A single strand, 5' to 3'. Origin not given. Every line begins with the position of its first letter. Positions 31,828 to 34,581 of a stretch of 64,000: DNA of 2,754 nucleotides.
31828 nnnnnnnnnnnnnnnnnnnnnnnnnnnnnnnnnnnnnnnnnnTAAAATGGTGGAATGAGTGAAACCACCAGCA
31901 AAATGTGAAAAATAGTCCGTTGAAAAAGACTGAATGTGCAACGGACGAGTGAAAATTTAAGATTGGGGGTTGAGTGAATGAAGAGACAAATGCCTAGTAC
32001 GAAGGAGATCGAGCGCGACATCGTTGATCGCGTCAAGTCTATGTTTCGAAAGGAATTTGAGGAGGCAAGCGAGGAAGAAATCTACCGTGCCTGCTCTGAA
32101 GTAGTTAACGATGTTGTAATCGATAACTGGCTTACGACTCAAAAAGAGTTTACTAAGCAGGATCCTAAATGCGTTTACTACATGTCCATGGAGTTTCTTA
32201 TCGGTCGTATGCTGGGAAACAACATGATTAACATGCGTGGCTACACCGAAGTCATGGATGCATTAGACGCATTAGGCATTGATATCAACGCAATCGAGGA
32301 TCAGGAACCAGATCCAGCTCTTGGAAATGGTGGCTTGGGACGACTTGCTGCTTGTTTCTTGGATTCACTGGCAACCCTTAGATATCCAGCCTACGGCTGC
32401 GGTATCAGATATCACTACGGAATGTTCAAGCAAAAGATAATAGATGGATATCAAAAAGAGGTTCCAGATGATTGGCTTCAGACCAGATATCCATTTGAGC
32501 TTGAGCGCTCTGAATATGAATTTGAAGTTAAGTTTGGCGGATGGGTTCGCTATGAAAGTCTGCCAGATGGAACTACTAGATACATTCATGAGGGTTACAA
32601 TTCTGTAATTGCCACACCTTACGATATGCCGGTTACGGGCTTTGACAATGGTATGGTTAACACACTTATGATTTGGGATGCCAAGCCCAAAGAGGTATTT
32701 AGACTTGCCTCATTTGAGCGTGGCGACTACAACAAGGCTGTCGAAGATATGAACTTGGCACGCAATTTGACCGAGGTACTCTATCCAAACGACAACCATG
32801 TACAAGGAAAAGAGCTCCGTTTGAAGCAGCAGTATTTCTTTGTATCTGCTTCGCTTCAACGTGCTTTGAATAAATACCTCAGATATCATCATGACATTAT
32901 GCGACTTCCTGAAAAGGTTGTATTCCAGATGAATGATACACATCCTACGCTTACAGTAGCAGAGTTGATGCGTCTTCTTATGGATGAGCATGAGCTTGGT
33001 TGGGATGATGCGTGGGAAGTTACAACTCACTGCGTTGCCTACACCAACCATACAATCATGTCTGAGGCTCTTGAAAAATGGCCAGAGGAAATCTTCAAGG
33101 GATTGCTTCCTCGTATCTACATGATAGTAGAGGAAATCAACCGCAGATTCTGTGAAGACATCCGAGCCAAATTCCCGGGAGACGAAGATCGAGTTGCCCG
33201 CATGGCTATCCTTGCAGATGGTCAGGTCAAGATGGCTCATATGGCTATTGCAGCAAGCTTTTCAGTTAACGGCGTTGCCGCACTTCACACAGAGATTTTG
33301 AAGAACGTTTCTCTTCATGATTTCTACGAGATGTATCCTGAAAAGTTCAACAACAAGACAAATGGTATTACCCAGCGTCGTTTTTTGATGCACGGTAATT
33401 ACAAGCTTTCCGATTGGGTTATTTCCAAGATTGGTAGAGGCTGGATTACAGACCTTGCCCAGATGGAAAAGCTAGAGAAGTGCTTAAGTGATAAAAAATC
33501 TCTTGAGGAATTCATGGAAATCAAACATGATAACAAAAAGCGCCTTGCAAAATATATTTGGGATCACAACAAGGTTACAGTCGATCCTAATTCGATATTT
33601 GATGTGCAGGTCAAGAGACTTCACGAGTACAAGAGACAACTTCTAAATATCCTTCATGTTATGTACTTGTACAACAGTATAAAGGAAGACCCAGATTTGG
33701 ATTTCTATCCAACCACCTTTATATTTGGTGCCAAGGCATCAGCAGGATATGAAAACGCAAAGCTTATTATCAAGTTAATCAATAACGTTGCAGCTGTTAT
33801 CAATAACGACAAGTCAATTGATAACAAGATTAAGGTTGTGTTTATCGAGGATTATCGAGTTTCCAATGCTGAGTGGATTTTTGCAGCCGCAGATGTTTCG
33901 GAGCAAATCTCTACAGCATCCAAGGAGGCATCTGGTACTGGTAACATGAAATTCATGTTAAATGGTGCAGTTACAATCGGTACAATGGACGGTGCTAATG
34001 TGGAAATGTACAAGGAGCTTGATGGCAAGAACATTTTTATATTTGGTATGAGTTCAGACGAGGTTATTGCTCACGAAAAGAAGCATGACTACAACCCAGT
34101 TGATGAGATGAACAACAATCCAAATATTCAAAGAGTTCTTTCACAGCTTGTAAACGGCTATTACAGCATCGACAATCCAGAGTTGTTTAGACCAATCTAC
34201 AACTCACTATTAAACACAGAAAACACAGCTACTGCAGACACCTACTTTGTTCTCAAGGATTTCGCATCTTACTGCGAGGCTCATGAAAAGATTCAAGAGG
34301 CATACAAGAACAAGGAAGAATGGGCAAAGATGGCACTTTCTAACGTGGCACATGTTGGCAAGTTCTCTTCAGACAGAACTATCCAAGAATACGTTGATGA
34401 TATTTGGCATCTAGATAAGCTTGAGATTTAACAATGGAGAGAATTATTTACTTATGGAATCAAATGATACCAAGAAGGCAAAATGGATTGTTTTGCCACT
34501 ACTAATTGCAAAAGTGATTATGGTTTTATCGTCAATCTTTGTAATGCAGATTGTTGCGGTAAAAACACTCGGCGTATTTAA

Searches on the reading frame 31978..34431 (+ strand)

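Call 87: search_protein_families(library=pfam, proteins=[window:31978-34431:+], max_evalue=0.00001)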
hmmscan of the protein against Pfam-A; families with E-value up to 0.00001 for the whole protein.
window:31978-34431:+ (817 aa): 1 family
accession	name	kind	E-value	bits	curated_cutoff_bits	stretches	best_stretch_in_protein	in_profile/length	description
PF00343.26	Phosphorylase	-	0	1066.2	27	1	97-812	2-713/713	Carbohydrate phosphorylase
